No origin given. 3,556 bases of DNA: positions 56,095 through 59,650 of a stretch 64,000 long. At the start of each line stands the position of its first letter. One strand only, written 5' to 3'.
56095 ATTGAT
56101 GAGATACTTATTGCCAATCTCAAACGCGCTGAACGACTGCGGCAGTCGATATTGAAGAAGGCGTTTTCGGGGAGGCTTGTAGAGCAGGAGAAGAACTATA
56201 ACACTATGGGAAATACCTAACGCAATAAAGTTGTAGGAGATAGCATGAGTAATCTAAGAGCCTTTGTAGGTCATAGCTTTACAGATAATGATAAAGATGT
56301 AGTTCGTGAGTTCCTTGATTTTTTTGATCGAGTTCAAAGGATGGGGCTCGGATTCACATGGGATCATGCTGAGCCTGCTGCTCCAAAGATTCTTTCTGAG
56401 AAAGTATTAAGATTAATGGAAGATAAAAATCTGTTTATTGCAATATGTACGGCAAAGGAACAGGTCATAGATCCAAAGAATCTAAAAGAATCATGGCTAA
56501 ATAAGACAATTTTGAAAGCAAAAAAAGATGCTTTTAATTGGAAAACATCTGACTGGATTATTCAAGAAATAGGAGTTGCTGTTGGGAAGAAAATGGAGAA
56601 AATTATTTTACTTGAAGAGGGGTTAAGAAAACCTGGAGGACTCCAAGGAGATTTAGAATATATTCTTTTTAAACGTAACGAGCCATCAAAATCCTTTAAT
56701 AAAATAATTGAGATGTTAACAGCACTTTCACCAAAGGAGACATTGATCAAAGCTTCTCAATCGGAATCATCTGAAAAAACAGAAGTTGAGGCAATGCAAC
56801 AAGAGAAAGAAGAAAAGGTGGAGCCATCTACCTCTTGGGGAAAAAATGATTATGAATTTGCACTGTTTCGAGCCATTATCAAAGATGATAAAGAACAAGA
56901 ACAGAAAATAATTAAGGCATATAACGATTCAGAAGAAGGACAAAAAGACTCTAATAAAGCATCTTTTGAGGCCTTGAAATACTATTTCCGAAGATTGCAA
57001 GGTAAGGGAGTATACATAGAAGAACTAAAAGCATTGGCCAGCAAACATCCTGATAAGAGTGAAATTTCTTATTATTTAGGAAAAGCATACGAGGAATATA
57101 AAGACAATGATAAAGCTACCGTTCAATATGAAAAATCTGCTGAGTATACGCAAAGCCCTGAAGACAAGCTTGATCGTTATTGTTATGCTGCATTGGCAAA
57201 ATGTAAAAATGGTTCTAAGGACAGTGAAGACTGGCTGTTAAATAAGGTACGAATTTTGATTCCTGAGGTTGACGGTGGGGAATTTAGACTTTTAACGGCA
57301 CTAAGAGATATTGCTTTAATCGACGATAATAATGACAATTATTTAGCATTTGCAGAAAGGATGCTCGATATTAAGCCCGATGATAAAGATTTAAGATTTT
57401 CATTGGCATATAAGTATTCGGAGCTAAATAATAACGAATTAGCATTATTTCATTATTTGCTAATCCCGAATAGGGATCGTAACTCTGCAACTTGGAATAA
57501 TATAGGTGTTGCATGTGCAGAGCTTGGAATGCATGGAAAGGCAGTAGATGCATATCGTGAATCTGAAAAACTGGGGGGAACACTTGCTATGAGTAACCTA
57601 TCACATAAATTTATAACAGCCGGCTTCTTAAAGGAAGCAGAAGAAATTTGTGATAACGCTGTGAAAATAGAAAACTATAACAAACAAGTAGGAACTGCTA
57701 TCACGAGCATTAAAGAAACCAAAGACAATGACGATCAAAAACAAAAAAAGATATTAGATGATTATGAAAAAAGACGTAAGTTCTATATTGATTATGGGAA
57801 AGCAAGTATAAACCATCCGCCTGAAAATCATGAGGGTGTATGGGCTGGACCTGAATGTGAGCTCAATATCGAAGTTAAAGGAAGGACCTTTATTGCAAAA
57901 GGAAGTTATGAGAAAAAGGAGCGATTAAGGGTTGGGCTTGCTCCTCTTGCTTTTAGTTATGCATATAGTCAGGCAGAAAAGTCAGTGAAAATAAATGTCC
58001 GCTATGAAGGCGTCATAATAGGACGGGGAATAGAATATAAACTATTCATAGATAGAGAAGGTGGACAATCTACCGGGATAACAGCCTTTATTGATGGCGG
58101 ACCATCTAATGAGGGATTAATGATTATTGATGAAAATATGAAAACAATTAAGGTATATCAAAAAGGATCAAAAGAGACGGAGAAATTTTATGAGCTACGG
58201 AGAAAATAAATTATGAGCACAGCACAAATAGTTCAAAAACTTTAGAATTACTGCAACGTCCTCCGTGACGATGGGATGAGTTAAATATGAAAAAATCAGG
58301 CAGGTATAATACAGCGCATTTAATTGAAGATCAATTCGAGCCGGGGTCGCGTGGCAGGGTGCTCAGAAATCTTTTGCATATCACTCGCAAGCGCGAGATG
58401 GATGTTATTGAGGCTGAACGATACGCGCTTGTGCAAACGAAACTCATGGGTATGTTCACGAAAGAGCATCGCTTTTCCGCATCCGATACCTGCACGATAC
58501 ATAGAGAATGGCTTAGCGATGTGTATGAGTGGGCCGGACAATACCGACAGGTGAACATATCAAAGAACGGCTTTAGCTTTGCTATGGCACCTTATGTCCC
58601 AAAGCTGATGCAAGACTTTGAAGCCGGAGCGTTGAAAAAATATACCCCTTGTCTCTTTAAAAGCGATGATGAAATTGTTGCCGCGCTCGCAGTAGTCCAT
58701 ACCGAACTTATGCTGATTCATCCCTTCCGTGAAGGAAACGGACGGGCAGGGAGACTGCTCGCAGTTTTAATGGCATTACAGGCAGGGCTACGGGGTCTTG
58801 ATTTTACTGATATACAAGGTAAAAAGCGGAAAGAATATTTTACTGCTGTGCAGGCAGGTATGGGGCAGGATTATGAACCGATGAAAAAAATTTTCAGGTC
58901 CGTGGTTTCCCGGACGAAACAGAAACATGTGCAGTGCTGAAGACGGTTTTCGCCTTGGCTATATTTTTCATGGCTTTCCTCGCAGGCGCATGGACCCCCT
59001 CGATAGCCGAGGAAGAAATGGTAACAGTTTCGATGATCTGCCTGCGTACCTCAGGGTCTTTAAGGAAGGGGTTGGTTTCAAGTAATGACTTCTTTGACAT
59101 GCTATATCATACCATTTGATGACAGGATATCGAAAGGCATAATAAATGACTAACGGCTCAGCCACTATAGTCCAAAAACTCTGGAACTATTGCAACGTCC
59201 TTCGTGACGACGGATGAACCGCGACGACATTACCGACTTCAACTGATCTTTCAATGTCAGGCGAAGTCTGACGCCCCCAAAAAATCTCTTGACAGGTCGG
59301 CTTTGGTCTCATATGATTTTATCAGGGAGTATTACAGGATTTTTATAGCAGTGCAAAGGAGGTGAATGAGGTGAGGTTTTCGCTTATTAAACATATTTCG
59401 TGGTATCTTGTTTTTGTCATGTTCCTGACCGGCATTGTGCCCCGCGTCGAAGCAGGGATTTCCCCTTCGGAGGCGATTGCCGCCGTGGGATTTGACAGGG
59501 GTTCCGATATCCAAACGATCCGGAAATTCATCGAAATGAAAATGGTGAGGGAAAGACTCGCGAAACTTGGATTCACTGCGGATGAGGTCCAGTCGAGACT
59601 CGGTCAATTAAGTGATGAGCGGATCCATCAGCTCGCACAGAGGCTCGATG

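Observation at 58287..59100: Class I Fic toxin with a convergent, 3'-overlapping small ORF carrying the SxxxEG inhibitory motif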

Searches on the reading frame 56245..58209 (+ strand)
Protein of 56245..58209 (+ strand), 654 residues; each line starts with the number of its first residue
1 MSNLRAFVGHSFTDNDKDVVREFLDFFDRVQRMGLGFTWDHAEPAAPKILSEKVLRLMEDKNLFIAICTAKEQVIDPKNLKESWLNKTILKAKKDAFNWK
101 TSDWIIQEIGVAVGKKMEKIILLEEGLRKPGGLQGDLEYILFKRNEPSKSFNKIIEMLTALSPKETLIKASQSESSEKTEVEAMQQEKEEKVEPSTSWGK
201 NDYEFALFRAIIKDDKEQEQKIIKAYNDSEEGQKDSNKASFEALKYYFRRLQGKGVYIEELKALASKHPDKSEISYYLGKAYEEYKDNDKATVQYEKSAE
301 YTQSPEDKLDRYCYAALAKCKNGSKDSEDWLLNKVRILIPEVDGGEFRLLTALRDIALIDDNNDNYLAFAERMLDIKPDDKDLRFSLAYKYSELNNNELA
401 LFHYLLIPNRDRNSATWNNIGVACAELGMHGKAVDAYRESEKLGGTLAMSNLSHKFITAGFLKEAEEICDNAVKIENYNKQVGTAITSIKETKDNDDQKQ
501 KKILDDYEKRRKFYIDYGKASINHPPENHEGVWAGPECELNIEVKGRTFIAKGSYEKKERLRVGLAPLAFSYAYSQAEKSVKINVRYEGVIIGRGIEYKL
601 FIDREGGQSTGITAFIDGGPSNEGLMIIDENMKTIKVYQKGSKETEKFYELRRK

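Call 3: search_protein_families(library=pfam, proteins=[window:56245-58209:+], max_evalue=1)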
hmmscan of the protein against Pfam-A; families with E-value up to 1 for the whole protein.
window:56245-58209:+ (654 aa): 11 families
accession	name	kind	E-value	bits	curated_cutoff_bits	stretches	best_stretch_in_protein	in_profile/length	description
PF13424.12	TPR_12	-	3.4e-06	27.6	30.1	1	407-441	38-72/77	Tetratricopeptide repeat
PF14559.12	TPR_19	-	4.9e-06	27.2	25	2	368-417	12-61/68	Tetratricopeptide repeat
PF07719.23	TPR_2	-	3.7e-05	24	27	1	416-443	3-30/34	Tetratricopeptide repeat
PF13431.12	TPR_17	-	4.3e-05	23.9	24.4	0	371-401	3-33/34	Tetratricopeptide repeat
PF14561.12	TPR_20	-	0.00069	20.3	25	1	370-414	11-55/90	Tetratricopeptide repeat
PF13432.12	TPR_16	-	0.0012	19.7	32.7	1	259-305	18-62/65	Tetratricopeptide repeat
PF00515.34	TPR_1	-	0.0017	18.6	27.8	1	416-440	3-27/34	Tetratricopeptide repeat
PF13428.12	TPR_14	-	0.012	16.6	23.5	0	274-315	3-42/44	Tetratricopeptide repeat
PF13371.12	TPR_9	-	0.13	12.7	35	1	353-401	1-49/73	Tetratricopeptide repeat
PF10790.15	DUF2604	-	0.21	12.5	25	0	302-334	20-52/85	Protein of Unknown function (DUF2604)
PF13181.12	TPR_8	-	0.39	11.4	25.7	1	416-441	3-28/34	Tetratricopeptide repeat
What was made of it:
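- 56245..58209 (+): 654-aa cargo gene with TPR repeats, an unassigned N-terminal domain and low G+C (0.33-0.38). It lies directly upstream of the fic leader and is probably co-transcribed with fic. TPR hits only in Pfam (call 3).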

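Call 4: search_protein_families(library=ncbifam, proteins=[window:56245-58209:+], max_evalue=1)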
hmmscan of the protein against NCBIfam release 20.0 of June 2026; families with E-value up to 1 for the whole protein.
window:56245-58209:+ (654 aa): 8 families
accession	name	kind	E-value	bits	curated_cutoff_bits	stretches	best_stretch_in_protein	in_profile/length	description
NF040959.1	MamA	equivalog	1.3e-05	24.8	200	1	200-299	68-166/204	magnetosome protein MamA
TIGR02917.1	PEP_TPR_lipo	equivalog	5e-05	21.4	312.2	1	261-506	454-694/899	XrtA/PEP-CTERM system TPR-repeat protein PrsT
NF033920.0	C39_PA2778_fam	equivalog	0.00074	19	150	1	346-442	156-252/255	PA2778 family cysteine peptidase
NF033758.1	gliding_GltE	equivalog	0.00096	18.2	225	1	355-473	230-345/411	adventurous gliding motility TPR repeat lipoprotein GltE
NF046039.1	lipo_NMB0938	equivalog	0.0048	16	80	1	199-254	112-167/277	NMB0938 family lipoprotein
NF008754.0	PRK11788.1-2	equivalog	0.0095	15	670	1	447-515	108-175/386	lipopolysaccharide assembly protein LapB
TIGR00540.1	TPR_hemY_coli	hypoth_equivalog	0.15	10.8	142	0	235-320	309-368/385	heme biosynthesis-associated TPR protein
TIGR02521.1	type_IV_pilW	equivalog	0.23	11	154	0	262-304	56-97/234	type IV pilus biogenesis/stability protein PilW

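Call 67: search_protein_families(library=padloc, proteins=[window:56245-58209:+], max_evalue=0.01)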
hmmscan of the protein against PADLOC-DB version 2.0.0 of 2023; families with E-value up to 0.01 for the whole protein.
window:56245-58209:+ (654 aa): 0 families
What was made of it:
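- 56245..58209 (+): No PADLOC hit (call 67).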

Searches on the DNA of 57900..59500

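Call 72: search_rna_families(source=window, start=57900, end=59500, threshold=evalue, max_evalue=1)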
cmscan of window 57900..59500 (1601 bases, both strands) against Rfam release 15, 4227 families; matches with E-value up to 1: 0.
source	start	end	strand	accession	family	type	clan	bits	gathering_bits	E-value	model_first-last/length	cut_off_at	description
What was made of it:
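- On Type I toxin-antitoxin (antisense RNA antitoxin): No Rfam match (call 72).
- No Rfam family matches (call 72).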
